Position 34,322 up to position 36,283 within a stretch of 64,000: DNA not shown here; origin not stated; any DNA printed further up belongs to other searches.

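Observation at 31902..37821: Orphan module: degenerate haem-peroxidase-like protein, NTS-repeat PAP2/haloperoxidase-like protein, leaderless S8 subtilase-like protein and a convergent wHTH-TPR regulator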

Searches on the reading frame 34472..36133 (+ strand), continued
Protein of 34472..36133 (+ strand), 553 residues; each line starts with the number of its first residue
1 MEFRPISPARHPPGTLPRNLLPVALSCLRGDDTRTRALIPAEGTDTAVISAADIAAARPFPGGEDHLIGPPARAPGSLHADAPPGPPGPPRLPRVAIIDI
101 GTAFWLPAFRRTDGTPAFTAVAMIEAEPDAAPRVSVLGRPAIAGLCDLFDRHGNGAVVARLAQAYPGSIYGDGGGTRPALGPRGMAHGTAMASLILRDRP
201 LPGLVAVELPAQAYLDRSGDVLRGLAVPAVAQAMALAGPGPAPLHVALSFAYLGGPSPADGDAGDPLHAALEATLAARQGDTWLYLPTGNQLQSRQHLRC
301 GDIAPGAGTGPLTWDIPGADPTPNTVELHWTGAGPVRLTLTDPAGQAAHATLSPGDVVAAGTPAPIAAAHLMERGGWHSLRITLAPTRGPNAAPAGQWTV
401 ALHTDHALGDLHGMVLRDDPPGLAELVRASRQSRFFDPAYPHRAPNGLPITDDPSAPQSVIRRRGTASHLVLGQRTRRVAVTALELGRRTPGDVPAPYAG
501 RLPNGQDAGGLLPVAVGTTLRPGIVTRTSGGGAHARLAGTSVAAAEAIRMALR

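Call 72: search_protein_families(library=pfam, proteins=[L012:7472-8515:+, L012:6313-7104:+, L012:14684-15844:+, L015:2089-3390:-, L015:8505-10550:-, L015:3176-3892:-, L016:5367-7130:+, L019:6532-7371:-, L019:5282-6535:-, L012:15828-17360:-], max_evalue=0.01)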
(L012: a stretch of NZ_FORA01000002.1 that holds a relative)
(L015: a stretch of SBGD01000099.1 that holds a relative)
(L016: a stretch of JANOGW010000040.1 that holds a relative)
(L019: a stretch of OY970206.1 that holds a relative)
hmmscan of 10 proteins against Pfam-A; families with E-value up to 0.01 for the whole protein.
L012:7472-8515:+ (347 aa): 3 families
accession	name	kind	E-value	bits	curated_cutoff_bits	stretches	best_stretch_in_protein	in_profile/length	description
PF00107.32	ADH_zinc_N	-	7.4e-24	84.6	31.8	1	176-292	1-121/129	Zinc-binding dehydrogenase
PF13602.12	ADH_zinc_N_2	-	1e-21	78.7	27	1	209-342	2-132/134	Zinc-binding dehydrogenase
PF08240.17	ADH_N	-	1.2e-15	58.1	23.5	1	51-135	1-104/104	Alcohol dehydrogenase GroES-like domain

L012:6313-7104:+ (263 aa): 1 family
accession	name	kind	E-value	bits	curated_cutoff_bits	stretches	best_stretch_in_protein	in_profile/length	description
PF08511.16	COQ9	-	1.5e-31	108.2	20.5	1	145-215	2-72/72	COQ9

L012:14684-15844:+ (386 aa): 1 family
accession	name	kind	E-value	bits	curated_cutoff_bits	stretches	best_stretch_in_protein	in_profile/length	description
PF01070.24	FMN_dh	-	3.2e-112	375.5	24.9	1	22-381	1-346/350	FMN-dependent dehydrogenase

L015:2089-3390:- (433 aa): 9 families
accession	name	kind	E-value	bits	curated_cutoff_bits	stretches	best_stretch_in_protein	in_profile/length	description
PF01370.27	Epimerase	-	1.1e-16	61.5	20.9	1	111-317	1-239/240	NAD dependent epimerase/dehydratase family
PF01073.25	3Beta_HSD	-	3e-15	56.5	22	2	113-226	2-119/280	3-beta hydroxysteroid dehydrogenase/isomerase family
PF04321.23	RmlD_sub_bind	-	3.8e-13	49.6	27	1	111-324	3-219/287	RmlD substrate binding domain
PF13460.12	NAD_binding_10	-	2.1e-11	44.5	27.2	1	115-246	1-121/184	NAD(P)H-binding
PF05368.20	NmrA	-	3.2e-07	30.7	27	1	108-260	2-148/298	NmrA-like family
PF07993.18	NAD_binding_4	-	0.00016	21.4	20.1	0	226-270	169-218/258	Male sterility protein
PF03435.24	Sacchrp_dh_NADP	-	0.00082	20.1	25.1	1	113-188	3-80/129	Saccharopine dehydrogenase NADP binding domain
PF00106.31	adh_short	-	0.0028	17.6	26.6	1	111-180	3-74/195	short chain dehydrogenase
PF07820.17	TraC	-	0.0067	17.2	27.7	0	379-428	22-72/88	TraC-like protein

L015:8505-10550:- (681 aa): 11 families
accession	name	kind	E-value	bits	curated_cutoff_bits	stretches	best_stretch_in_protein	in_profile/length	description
PF00724.26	Oxidored_FMN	-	1.7e-45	156.2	27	1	6-341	2-341/342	NADH:flavin oxidoreductase / NADH oxidase family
PF07992.20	Pyr_redox_2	-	2.3e-11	44.1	26.1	1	380-490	136-248/291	Pyridine nucleotide-disulphide oxidoreductase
PF13450.12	NAD_binding_8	-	1.1e-09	38.8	21.9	1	391-427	1-37/68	NAD(P)-binding Rossmann-like domain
PF03486.20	HI0933_like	-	2.7e-07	30.7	50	1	388-428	2-42/244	HI0933-like protein Rossmann domain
PF00070.33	Pyr_redox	-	5.7e-07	30.4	22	1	388-421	1-34/82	Pyridine nucleotide-disulphide oxidoreductase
PF01266.30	DAO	-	4.8e-06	26.8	27.9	1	388-424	1-38/353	FAD dependent oxidoreductase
PF12831.13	FAD_oxidored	-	5e-06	26.5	27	1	389-425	2-38/416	FAD dependent oxidoreductase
PF01262.27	AlaDh_PNT_C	-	1.4e-05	25.1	23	1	382-425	21-67/214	Alanine dehydrogenase/PNT, C-terminal domain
PF01946.23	Thi4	-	0.00023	20.9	26.2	1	388-425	19-57/235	Thi4 family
PF00890.30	FAD_binding_2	-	0.0011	18.7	20.4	1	389-424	2-37/414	FAD binding domain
PF01134.28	GIDA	-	0.0064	16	22.1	0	388-418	1-31/391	Glucose inhibited division protein A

L015:3176-3892:- (238 aa): 0 families

L016:5367-7130:+ (587 aa): 2 families
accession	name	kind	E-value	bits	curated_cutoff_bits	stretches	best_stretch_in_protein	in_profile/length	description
PF13520.12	AA_permease_2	-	9.5e-74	249.3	27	1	14-508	1-412/427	Amino acid permease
PF00324.27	AA_permease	-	1.5e-10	40.9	24.6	1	28-530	12-449/470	Amino acid permease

L019:6532-7371:- (279 aa): 1 family
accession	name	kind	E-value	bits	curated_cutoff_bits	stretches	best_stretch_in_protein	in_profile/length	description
PF01678.24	DAP_epimerase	-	2e-55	186.5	34.7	2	153-260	3-116/121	Diaminopimelate epimerase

L019:5282-6535:- (417 aa): 2 families
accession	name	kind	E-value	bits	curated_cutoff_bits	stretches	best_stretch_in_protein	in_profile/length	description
PF04055.27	Radical_SAM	-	1.1e-22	81.4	29.5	1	142-313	2-165/166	Radical SAM superfamily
PF00919.26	UPF0004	-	2.1e-17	63.3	27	1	6-88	4-96/98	Uncharacterized protein family UPF0004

L012:15828-17360:- (510 aa): 2 families
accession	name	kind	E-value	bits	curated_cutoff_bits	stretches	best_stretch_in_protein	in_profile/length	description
PF00370.27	FGGY_N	-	1.3e-73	248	28.8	1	22-263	2-245/245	FGGY family of carbohydrate kinases, N-terminal domain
PF02782.22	FGGY_C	-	9e-42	143.5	27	1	274-461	3-196/198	FGGY family of carbohydrate kinases, C-terminal domain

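Call 80: search_protein_representatives(alignment_id=A1)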
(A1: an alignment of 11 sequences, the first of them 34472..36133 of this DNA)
Query: 11 sequences, 558 profile positions. Proteins with E-value up to 0.001 (for the whole library): 2751; up to 1e-10: 1928; up to 1e-30: 206. The best 150 are listed.
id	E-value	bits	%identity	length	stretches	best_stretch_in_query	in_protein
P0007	2.6e-233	792.1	-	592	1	1-557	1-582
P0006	4.9e-218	741.7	-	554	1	1-557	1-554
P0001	6.4e-214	728.1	-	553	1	5-558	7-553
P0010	4.8e-213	725.2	-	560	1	3-557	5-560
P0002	1.2e-209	714.0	-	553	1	6-557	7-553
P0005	7.7e-202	688.2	-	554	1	5-557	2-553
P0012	1.1e-179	615.0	-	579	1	1-557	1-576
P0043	2.3e-161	554.6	-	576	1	3-557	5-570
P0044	7.6e-155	533.1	-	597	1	2-557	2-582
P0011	3.8e-121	421.8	-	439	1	9-353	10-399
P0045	2.6e-111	389.4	-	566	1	7-551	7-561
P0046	1.2e-100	354.2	-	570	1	5-557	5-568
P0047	8.1e-98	344.8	-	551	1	1-552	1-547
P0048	5.4e-96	338.8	-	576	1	16-552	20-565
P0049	1.4e-95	337.4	-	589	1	7-555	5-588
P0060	4.8e-84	299.4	-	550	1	5-550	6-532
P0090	5.7e-70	252.9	-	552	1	7-552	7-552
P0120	2.5e-59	217.8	-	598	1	89-551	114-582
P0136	1.8e-42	162.1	-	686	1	88-550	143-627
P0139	7.9e-41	156.7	-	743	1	90-554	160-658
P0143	2.2e-38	148.6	-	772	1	178-554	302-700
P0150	8.3e-37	143.4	-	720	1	177-557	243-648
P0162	1.7e-35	139.1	-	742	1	88-555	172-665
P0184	3.0e-33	131.7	-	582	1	176-554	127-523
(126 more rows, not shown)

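Call 81: search_protein_families(library=pfam, proteins=[P0045, P0060, P0090, P0120, P0136, P0139, P0143, P0150, P0162, P0184], max_evalue=0.01)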
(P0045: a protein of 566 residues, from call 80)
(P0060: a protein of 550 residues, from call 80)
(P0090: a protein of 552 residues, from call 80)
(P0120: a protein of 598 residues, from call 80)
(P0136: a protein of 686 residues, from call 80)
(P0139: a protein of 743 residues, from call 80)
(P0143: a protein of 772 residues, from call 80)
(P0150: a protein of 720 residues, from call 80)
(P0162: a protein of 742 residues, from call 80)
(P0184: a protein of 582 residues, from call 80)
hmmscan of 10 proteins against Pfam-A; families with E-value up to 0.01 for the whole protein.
P0045 (566 aa): 1 family
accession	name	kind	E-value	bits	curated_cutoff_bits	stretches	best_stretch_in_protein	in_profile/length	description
PF00082.27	Peptidase_S8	-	0.0038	17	21.8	0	197-304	52-159/288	Subtilase family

P0060 (550 aa): 0 families

P0090 (552 aa): 0 families

P0120 (598 aa): 0 families

P0136 (686 aa): 1 family
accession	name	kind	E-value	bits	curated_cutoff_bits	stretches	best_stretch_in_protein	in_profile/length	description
PF00082.27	Peptidase_S8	-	2.4e-14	53.7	21.8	2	539-651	158-268/288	Subtilase family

P0139 (743 aa): 1 family
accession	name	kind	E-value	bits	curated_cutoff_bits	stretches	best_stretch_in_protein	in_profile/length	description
PF00082.27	Peptidase_S8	-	7.8e-07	29.1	21.8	1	165-385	4-155/288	Subtilase family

P0143 (772 aa): 1 family
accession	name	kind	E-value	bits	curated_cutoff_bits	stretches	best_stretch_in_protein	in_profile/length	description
PF00082.27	Peptidase_S8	-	2.7e-07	30.6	21.8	1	216-420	5-156/288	Subtilase family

P0150 (720 aa): 0 families

P0162 (742 aa): 1 family
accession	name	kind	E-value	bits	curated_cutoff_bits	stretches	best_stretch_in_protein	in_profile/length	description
PF00082.27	Peptidase_S8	-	7.9e-11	42.2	21.8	2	180-396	2-155/288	Subtilase family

P0184 (582 aa): 1 family
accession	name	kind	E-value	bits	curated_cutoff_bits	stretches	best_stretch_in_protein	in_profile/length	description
PF00082.27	Peptidase_S8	-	5.7e-07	29.6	21.8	1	46-250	5-155/288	Subtilase family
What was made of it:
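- On Peptidase S8 (subtilases): Distant members of the same family found with the C profile do pass: P0136 at 53.7 bits and P0162 at 42.2 bits, against a cut-off of 21.8 (calls 80, 81).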

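Call 82: find_encoding_contigs(protein=P0045, flank=6000, max_places=2)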
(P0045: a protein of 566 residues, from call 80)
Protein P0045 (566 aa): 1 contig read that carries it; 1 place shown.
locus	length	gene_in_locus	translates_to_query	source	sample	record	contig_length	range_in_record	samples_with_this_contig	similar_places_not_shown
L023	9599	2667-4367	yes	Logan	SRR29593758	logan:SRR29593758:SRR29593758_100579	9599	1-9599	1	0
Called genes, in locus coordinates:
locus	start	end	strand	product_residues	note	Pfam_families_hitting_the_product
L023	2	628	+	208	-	?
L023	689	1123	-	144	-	-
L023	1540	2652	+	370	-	-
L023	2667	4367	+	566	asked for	-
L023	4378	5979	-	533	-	PF00486:Trans_reg_C (weak)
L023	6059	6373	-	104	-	-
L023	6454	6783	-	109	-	PF00543:P-II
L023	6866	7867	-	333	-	PF05982:Sbt_1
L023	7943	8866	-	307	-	PF00293:NUDIX, PF14815:NUDIX_4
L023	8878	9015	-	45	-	-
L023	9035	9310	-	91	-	PF01329:Pterin_4a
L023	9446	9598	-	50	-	?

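Call 83: find_encoding_contigs(protein=P0090, flank=6000, max_places=2)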
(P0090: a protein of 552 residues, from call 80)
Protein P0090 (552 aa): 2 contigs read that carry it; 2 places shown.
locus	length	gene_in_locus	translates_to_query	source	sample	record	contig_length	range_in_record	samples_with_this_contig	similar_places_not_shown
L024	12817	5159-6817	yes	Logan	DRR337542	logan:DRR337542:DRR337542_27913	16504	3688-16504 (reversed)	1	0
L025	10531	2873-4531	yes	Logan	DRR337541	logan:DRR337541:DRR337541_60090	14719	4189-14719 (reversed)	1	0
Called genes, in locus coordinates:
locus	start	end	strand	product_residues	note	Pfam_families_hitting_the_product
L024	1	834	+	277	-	?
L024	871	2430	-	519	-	PF00089:Trypsin (faint)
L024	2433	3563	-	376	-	-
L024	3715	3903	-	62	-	-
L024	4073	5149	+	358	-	-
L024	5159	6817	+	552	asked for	-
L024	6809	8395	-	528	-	-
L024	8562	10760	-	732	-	PF01593:Amino_oxidase, PF13450:NAD_binding_8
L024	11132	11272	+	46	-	-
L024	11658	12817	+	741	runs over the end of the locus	PF01593:Amino_oxidase, PF13450:NAD_binding_8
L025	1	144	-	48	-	?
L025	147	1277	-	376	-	-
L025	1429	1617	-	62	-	-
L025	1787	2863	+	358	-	-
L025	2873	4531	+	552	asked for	-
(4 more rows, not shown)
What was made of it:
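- amine oxidases (call 83)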

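Call 84: find_encoding_contigs(protein=P0136, flank=6000, max_places=2)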
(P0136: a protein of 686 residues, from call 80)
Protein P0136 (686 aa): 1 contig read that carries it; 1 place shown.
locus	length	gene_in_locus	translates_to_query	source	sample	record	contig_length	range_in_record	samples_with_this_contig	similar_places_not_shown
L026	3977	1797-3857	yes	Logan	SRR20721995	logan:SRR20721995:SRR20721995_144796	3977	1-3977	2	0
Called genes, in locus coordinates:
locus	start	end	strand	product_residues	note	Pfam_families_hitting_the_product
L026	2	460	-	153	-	?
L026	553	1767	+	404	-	-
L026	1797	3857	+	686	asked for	PF00082:Peptidase_S8 (weak)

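Call 85: find_encoding_contigs(protein=P0162, flank=6000, max_places=2)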
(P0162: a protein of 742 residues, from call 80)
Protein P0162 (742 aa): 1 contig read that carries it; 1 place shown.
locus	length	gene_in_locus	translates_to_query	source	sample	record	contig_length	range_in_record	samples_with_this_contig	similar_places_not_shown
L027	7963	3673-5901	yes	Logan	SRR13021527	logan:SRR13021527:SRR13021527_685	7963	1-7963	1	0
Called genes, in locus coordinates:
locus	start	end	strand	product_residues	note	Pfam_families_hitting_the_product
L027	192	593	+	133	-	PF04828:GFA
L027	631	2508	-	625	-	-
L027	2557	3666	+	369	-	-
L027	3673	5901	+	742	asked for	PF00082:Peptidase_S8 (faint)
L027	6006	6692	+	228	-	-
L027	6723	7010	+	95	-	-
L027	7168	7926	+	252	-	PF03328:HpcH_HpaI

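Call 115: search_protein_families(library=pfam, proteins=[L001:6149-7828:+, L024:871-2430:-, L024:2433-3563:-], max_evalue=0.01)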
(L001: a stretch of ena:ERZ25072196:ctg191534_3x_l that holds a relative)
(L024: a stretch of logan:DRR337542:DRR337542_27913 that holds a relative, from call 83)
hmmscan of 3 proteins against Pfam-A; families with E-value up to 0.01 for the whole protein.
L001:6149-7828:+ (559 aa): 0 families

L024:871-2430:- (519 aa): 1 family
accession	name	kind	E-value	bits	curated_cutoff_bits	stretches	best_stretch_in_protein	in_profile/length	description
PF00089.32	Trypsin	-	2.8e-06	27.8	20.6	0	243-268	24-50/220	Trypsin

L024:2433-3563:- (376 aa): 0 families
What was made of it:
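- The flanks are mostly unrelated housekeeping genes (calls 72, 115). Most loci sit among ordinary metabolic genes (calls 72, 115).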
